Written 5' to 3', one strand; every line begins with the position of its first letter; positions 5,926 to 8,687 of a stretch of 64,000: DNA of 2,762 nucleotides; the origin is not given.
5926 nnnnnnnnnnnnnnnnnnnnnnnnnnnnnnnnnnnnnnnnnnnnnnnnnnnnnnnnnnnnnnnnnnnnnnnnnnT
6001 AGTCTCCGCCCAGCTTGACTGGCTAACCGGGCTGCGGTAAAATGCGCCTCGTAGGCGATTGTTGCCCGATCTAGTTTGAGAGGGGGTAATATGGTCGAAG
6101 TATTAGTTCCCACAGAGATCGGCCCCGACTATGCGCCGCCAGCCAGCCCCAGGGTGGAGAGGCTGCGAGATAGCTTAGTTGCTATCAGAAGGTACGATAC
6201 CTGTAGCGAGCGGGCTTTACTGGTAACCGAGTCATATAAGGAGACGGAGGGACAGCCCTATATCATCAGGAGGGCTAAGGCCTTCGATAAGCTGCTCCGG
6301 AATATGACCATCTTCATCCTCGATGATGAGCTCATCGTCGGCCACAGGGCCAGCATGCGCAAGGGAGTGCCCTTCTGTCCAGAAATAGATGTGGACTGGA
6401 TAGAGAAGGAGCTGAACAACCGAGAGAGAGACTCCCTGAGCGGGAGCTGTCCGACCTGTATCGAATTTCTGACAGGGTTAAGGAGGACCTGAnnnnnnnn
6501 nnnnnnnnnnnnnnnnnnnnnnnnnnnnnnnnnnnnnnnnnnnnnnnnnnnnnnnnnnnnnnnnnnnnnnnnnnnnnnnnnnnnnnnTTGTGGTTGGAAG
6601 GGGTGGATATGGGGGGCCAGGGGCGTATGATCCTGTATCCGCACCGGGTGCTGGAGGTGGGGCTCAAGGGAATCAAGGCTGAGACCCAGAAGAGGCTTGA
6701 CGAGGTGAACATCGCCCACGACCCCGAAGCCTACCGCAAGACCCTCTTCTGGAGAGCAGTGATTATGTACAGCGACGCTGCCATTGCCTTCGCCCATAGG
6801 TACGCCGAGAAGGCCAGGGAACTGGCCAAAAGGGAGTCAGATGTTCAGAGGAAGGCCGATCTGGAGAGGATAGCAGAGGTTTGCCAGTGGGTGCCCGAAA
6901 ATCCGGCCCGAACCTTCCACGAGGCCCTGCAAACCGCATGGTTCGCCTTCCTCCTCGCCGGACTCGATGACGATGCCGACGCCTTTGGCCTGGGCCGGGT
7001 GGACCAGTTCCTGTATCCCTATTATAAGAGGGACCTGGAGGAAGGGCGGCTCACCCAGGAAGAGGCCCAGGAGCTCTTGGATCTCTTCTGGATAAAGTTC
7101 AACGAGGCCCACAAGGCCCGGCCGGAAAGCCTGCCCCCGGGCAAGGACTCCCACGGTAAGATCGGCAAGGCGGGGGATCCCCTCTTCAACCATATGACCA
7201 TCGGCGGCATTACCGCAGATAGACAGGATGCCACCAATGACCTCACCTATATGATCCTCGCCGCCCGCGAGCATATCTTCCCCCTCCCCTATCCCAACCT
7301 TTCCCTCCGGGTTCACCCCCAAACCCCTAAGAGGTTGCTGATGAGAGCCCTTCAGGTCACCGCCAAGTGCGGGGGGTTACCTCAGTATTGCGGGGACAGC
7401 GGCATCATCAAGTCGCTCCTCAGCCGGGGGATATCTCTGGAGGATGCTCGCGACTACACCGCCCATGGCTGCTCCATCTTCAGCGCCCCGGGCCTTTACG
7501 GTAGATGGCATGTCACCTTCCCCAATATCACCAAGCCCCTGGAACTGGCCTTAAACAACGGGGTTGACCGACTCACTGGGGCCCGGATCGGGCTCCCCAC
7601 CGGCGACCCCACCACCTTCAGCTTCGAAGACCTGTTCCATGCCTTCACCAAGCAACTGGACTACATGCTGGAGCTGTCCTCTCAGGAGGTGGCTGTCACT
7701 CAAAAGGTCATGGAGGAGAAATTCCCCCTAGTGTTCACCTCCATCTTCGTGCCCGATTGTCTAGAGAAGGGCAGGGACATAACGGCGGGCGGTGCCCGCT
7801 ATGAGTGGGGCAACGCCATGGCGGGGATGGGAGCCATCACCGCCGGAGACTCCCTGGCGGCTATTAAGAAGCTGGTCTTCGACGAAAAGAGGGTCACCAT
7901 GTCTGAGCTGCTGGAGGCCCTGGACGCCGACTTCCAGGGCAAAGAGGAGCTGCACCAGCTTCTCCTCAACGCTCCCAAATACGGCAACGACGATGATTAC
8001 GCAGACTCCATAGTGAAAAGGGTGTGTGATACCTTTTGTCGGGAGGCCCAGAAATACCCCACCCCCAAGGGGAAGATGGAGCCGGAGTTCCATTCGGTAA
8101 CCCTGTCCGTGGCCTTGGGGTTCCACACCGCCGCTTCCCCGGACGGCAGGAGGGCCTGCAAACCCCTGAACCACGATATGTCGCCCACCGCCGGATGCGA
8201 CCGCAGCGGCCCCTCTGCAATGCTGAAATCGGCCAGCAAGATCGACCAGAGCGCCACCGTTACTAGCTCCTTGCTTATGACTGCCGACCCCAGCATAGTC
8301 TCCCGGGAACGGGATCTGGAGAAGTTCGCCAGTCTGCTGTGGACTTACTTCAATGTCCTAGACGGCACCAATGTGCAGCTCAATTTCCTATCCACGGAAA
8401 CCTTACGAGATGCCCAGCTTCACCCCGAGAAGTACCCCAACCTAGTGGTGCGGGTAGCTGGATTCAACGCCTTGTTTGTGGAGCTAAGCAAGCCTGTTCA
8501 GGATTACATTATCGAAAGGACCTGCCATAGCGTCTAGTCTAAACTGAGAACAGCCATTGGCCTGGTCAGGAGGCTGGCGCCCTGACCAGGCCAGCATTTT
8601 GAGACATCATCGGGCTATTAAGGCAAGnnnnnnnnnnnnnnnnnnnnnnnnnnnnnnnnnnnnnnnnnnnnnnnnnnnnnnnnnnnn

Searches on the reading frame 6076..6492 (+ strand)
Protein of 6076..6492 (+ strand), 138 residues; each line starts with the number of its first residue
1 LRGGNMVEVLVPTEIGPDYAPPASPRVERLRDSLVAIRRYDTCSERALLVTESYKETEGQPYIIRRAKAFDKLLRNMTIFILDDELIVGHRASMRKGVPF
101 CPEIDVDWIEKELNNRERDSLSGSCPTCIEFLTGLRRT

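Call 77: search_protein_families(library=ncbifam, proteins=[window:6076-6492:+], max_evalue=1e-10)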
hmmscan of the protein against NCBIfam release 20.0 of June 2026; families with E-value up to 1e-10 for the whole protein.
window:6076-6492:+ (138 aa): 6 families
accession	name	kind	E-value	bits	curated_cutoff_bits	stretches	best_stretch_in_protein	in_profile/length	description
TIGR01774.1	PFL2-3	subfamily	1.2e-23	83.3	678.2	1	25-115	4-93/786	formate C-acetyltransferase/glycerol dehydratase family glycyl radical enzyme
NF048009.1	SfplDhtHpfGKleb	equivalog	1.2e-18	66.6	1000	1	19-115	22-115/824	(2S)-3-sulfopropanediol dehydratase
NF007437.0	PRK09983.1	equivalog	3.1e-18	65.3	1109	1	25-115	3-92/765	formate C-acetyltransferase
NF048011.1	SfplDhtHpsGDes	equivalog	7.2e-13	47.7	1000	1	43-115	41-113/821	(2S)-3-sulfopropanediol dehydratase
NF033718.1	indole_decarb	equivalog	9.8e-12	43.9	1100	1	22-118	30-125/868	indoleacetate decarboxylase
TIGR04394.1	choline_CutC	equivalog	1.1e-11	44.1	1050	1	25-115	3-92/789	choline trimethylamine-lyase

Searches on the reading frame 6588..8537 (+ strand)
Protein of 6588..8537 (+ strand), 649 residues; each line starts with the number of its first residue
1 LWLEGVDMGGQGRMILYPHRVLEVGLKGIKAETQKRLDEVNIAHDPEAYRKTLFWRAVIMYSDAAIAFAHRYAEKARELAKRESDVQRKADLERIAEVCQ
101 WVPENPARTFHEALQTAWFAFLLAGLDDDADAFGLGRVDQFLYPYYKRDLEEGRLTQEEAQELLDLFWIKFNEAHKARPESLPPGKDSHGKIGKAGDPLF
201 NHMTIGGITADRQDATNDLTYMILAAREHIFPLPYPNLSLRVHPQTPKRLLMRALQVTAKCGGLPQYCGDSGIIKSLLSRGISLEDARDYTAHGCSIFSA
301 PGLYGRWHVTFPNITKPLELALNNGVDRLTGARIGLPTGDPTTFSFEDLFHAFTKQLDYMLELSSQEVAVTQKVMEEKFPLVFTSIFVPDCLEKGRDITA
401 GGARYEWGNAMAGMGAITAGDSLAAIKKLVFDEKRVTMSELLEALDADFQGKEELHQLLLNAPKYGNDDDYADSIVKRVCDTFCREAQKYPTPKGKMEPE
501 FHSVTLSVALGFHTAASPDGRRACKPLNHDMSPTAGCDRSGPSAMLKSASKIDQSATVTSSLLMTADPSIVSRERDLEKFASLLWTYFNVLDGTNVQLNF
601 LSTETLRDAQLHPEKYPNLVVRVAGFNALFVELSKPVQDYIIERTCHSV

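Call 75: search_protein_families(library=pfam, proteins=[window:6588-8537:+])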
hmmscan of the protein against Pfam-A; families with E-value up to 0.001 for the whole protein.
window:6588-8537:+ (649 aa): 2 families
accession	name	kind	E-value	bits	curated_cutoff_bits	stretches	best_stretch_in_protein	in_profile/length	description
PF02901.20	PFL-like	-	4.7e-168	561.2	24.3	1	7-511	153-647/647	Pyruvate formate lyase-like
PF01228.26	Gly_radical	-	1.4e-23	83.9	22.2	1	529-631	3-106/106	Glycine radical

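Call 76: search_solved_structures(query=window:6588-8537:+, max_evalue=1e-10)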
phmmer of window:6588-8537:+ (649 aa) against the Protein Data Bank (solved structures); distinct sequences matched with E-value up to 1e-10: 36.
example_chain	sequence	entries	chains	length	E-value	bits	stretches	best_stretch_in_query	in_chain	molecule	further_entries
5i2a_A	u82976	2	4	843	4.3e-135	454.9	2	10-449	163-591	Diol-dehydratase | Diol dehydratase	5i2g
1r8w_A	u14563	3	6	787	2.5e-132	445.7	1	10-647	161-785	glycerol dehydratase | B12-independent glycerol dehydratase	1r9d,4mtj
9f3w_A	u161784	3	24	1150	3.5e-128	432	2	21-646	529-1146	Choline trimethylamine-lyase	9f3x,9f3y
6vxc_A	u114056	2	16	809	1.5e-126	426.6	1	21-645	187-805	Trans-4-hydroxy-L-proline dehydratase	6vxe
9rco_A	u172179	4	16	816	1.3e-118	400.4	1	8-645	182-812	Glycyl radical protein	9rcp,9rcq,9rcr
5kdp_A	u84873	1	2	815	1.9e-115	390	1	17-646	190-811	Choline trimethylamine-lyase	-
9ht9_A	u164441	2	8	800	3.4e-115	389.1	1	17-646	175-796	Choline trimethylamine-lyase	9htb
9r0v_A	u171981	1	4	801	3.4e-115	389.1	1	17-646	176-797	Choline trimethylamine-lyase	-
5fay_A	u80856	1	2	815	3.5e-115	389.1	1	17-646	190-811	Choline trimethylamine-lyase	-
5fav_A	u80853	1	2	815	3.6e-115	389.1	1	17-646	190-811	Choline trimethylamine-lyase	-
6vue_A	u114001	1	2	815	3.6e-115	389.1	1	17-646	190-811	Choline trimethylamine-lyase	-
5faw_A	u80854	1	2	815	3.9e-115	388.9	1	17-646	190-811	Choline trimethylamine-lyase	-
5fau_A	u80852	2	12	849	4e-115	388.9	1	17-646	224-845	Choline trimethylamine-lyase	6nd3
8iof_A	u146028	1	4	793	2.6e-114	386.2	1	21-645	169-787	Benzylsuccinate synthase alpha subunit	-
5a0z_A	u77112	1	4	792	2.7e-109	369.6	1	21-646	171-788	CHOLINE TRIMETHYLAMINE LYASE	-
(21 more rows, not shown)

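Call 77: search_protein_families(library=ncbifam, proteins=[window:6588-8537:+], max_evalue=1e-10)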
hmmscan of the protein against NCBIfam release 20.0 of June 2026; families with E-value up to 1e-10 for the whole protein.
window:6588-8537:+ (649 aa): 11 families
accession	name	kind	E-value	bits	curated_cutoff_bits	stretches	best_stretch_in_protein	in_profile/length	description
TIGR01774.1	PFL2-3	subfamily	4.5e-158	527.9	678.2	1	10-648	154-785/786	formate C-acetyltransferase/glycerol dehydratase family glycyl radical enzyme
NF043068.1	glycl_HYPD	equivalog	1.7e-152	509.2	1100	1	20-648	161-783/784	trans-4-hydroxy-L-proline dehydratase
NF048011.1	SfplDhtHpsGDes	equivalog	2e-142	476.3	1000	1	20-648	192-820/821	(2S)-3-sulfopropanediol dehydratase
TIGR04394.1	choline_CutC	equivalog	3e-134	449.4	1050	1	21-646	168-785/789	choline trimethylamine-lyase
NF048009.1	SfplDhtHpfGKleb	equivalog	1.3e-128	430.4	1000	1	8-645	179-820/824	(2S)-3-sulfopropanediol dehydratase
NF033718.1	indole_decarb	equivalog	1.3e-116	390.8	1100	2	5-449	208-644/868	indoleacetate decarboxylase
NF007437.0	PRK09983.1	equivalog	3e-113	379.5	1109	1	10-648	153-764/765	formate C-acetyltransferase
NF033715.1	glycyl_HPDL_Lrg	equivalog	5e-94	315.8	1150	2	309-645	539-897/901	4-hydroxyphenylacetate decarboxylase large subunit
TIGR01255.1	pyr_form_ly_1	equivalog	6.3e-43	147.3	994.2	1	104-648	230-742/744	formate C-acetyltransferase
NF038360.1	rad_fix_GrcA3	exception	1.9e-15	56.7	158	1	577-648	6-76/78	autonomous glycyl radical cofactor GrcA3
NF008341.1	PRK11127.1-1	equivalog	4.7e-13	48.9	145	1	597-648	27-78/80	autonomous glycyl radical cofactor GrcA2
